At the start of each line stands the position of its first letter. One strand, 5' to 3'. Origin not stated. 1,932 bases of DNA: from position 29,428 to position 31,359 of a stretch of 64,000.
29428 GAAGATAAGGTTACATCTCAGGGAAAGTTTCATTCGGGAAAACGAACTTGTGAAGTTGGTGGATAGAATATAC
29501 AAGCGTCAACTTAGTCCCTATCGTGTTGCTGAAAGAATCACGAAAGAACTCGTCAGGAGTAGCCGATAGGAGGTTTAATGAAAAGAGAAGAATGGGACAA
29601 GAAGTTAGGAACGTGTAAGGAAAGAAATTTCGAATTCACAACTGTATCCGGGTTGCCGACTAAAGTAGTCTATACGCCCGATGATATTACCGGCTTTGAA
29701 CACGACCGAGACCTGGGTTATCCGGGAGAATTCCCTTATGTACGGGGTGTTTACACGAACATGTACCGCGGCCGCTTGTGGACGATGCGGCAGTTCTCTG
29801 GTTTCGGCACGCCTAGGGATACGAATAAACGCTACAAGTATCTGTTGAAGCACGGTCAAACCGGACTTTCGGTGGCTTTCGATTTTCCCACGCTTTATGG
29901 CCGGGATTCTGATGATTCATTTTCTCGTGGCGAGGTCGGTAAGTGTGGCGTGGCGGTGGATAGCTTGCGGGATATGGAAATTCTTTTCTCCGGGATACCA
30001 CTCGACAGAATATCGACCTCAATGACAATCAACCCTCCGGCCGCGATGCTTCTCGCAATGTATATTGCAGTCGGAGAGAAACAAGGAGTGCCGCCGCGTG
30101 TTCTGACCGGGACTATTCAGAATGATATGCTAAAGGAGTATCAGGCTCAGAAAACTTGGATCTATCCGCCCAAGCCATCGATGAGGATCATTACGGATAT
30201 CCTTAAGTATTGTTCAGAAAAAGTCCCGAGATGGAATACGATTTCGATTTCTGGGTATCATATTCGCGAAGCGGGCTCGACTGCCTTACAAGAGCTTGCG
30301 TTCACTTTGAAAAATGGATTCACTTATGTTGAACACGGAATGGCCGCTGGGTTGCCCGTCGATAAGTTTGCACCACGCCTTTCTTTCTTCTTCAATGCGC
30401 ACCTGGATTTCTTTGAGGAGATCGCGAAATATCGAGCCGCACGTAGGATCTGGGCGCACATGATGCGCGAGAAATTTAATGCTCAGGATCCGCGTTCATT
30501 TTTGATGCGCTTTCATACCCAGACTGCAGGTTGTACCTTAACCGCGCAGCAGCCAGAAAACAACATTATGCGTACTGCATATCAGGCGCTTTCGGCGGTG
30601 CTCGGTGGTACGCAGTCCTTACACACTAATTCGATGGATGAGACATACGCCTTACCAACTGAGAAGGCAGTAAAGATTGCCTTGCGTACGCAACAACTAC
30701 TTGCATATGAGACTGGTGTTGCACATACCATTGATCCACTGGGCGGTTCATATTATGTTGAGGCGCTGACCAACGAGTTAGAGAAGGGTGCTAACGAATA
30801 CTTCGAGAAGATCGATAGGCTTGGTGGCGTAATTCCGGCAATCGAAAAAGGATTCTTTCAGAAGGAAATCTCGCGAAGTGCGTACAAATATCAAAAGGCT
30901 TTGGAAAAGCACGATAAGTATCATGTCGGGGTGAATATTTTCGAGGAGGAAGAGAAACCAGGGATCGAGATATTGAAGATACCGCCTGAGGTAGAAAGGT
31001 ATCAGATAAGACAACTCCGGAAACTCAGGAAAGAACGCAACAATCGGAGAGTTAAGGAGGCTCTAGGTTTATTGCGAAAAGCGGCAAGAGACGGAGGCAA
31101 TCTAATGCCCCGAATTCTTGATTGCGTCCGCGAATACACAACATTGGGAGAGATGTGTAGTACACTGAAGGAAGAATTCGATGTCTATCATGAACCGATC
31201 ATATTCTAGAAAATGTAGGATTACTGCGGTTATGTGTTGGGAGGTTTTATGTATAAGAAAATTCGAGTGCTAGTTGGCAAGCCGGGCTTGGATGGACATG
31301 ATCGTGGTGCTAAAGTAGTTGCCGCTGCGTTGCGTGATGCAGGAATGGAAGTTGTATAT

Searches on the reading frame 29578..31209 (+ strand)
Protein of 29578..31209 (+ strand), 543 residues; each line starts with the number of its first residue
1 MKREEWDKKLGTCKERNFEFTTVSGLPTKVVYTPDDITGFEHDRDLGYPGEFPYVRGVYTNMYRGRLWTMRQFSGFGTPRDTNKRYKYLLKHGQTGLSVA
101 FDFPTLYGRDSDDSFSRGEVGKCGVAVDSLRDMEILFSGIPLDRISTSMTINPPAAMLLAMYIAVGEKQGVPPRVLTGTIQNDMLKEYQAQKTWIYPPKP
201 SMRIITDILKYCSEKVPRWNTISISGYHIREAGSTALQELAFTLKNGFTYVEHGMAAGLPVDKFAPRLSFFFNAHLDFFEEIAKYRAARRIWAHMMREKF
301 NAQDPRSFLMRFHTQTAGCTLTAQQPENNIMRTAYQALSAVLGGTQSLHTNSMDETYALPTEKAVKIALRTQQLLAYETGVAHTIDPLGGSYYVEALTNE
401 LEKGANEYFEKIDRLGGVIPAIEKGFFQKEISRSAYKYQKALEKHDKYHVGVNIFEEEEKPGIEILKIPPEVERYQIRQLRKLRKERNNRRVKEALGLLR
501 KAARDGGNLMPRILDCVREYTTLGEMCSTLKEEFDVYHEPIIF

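Call 28: find_encoding_contigs(protein=window:29578-31209:+, flank=10000, max_places=1)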
Protein window:29578-31209:+ (543 aa): 14 contigs read that carry it; 1 place shown.
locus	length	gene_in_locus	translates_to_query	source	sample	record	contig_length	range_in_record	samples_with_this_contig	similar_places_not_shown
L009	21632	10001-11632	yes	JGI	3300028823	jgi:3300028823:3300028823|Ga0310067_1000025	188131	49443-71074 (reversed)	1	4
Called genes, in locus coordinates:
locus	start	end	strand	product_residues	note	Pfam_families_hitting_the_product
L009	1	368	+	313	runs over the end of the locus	PF20244:DUF6599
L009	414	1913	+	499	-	PF13428:TPR_14 (faint), PF12895:ANAPC3 (weak), PF14559:TPR_19 (weak), PF00515:TPR_1 (weak), PF07719:TPR_2 (weak), PF13424:TPR_12 (weak), PF13181:TPR_8 (weak), PF14559:TPR_19 (weak), +12 more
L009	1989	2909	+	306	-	PF04015:DUF362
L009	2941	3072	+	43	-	-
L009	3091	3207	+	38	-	-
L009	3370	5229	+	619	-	PF01965:DJ-1_PfpI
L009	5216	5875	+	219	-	PF00485:PRK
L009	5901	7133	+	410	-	PF00862:GT-B_Sucrose_synth (weak), PF13439:Glyco_transf_4, PF13579:Glyco_trans_4_4, PF20706:GT4-conflict, PF00534:Glycos_transf_1, PF13692:Glyco_trans_1_4, PF13524:Glyco_trans_1_2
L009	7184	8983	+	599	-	PF04055:Radical_SAM (weak)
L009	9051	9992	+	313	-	PF03308:MeaB, PF00009:GTP_EFTU (faint), PF01926:MMR_HSR1 (faint), PF01935:DUF87 (weak), PF02492:cobW (weak)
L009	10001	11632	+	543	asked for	PF01642:MM_CoA_mutase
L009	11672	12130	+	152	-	PF02310:B12-binding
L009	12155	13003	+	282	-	PF00753:Lactamase_B, PF13483:Lactamase_B_3 (weak), PF12706:Lactamase_B_2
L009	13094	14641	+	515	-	PF01039:Carboxyl_trans, PF03255:ACCA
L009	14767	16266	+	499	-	PF00289:Biotin_carb_N, PF02222:ATP-grasp (weak), PF02786:CPSase_L_D2, PF07478:Dala_Dala_lig_C, PF02785:Biotin_carb_C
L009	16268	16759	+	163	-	PF18140:PCC_BT (weak), PF25919:BSH_CusB (faint), PF26077:BSH_Fcp1 (faint), PF00364:Biotin_lipoyl, PF25917:BSH_RND, PF25973:BSH_CzcB (faint), PF25997:BSH_YhbJ (weak), PF25984:BSH_YknX (faint)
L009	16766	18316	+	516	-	PF01642:MM_CoA_mutase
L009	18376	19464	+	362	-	PF05222:AlaDh_PNT_N, PF01262:AlaDh_PNT_C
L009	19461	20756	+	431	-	PF02550:AcetylCoA_hydro, PF13336:AcetylCoA_hyd_C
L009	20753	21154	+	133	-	PF00903:Glyoxalase, PF13669:Glyoxalase_4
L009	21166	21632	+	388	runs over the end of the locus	PF01053:Cys_Met_Meta_PP, PF00266:Aminotran_5 (weak)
